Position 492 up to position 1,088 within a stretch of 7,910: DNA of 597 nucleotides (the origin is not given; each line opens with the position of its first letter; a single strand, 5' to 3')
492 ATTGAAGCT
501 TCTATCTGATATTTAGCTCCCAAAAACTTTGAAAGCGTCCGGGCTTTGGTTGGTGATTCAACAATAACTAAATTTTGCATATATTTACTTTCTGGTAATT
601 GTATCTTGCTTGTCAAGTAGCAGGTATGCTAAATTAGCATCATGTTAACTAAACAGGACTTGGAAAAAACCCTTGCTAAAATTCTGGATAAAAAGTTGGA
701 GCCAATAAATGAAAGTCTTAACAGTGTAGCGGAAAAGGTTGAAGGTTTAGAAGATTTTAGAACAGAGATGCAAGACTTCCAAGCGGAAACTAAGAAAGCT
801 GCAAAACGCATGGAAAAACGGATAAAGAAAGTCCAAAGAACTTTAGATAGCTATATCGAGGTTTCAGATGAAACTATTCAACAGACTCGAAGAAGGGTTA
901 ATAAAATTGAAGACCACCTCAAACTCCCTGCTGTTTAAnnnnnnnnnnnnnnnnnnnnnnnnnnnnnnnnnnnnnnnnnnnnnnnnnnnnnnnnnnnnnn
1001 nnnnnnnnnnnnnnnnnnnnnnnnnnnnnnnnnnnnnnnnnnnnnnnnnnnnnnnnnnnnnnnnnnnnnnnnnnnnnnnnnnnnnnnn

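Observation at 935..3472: Clp/Hsp100 two-ring ATPase fused to a transmembrane N-terminus, with no M-domain and no ClpP-docking loop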

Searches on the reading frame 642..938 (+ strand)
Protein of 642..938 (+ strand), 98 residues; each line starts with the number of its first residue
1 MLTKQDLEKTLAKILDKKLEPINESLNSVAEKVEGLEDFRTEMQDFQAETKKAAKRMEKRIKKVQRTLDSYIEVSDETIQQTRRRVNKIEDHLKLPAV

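Call 3: search_protein_families(library=pfam, proteins=[window:642-938:+], max_evalue=0.01)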
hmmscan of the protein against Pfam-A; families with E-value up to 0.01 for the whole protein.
window:642-938:+ (98 aa): 8 families
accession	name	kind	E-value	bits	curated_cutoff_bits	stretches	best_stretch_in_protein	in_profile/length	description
PF07889.17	DUF1664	-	0.00079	19.9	34.6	1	37-92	44-95/124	Protein of unknown function (DUF1664)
PF08702.15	Fib_alpha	-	0.0013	19.3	29.9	1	12-90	30-108/143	Fibrinogen alpha/beta chain family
PF02520.22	ANIS5_cation-bd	-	0.0021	18.6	29.3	1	19-92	17-93/109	SXP/RAL-2 family protein Ani s 5-like, metal-binding domain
PF06419.17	COG6_N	-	0.0021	18.6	27.4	1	17-69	33-85/114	Conserved oligomeric complex COG6, N-terminal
PF07361.16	Cytochrom_B562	-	0.0062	17.6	30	1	16-84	3-70/102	Cytochrome b562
PF07464.16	ApoLp-III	-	0.0085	16.7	36.3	0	17-90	65-144/146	Apolipophorin-III precursor (apoLp-III)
PF00901.23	Orbi_VP5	-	0.0098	14.9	27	0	10-82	70-142/506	Orbivirus outer capsid protein VP5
PF02050.21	FliJ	-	0.0099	16.5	28.4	0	18-94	6-83/123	Flagellar FliJ protein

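Call 4: search_protein_families(library=ncbifam, proteins=[window:642-938:+], max_evalue=0.01)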
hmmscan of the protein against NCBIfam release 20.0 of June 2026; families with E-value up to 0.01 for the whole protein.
window:642-938:+ (98 aa): 10 families
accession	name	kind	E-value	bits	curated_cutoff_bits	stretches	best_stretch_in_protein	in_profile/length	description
NF047516.1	LA_3659_fam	equivalog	0.00024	20.8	36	1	5-81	137-211/221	LA_3659 family protein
NF047514.1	SpiroCoCo_N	equivalog_domain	0.00024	20.8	75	1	5-81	137-211/221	SpiroCoCo family coiled-coil protein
TIGR02680.1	TIGR02680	hypoth_equivalog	0.0016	16.2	462.85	1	3-63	198-258/1356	TIGR02680 family protein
NF047515.1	SpiroCoCo_C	equivalog_domain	0.0036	16.5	125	1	8-91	88-166/313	SpiroCoCo family coiled-coil protein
NF038281.1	IS200_TnpB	exception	0.0049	16.1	425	1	27-93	176-240/360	IS200/IS605 family element RNA-guided endonuclease TnpB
NF049873.2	cytotoxin_MakE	exception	0.0049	15.9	360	1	6-88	99-181/352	alpha-pore-forming cytotoxin subunit MakE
TIGR03545.1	TIGR03545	subfamily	0.006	15.2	173.35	1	7-92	118-206/556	TIGR03545 family protein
NF033593.1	transpos_ISNCY_1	equivalog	0.0079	14.9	325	1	35-90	177-270/444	ISNCY family transposase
NF047706.1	LIC12611_phage_tail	subfamily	0.0083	14.9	480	1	6-94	36-122/628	LIC12611 family phage tail protein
TIGR00996.1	Mtu_fam_mce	paralog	0.0093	15.2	140.5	0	10-95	199-284/291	MCE family protein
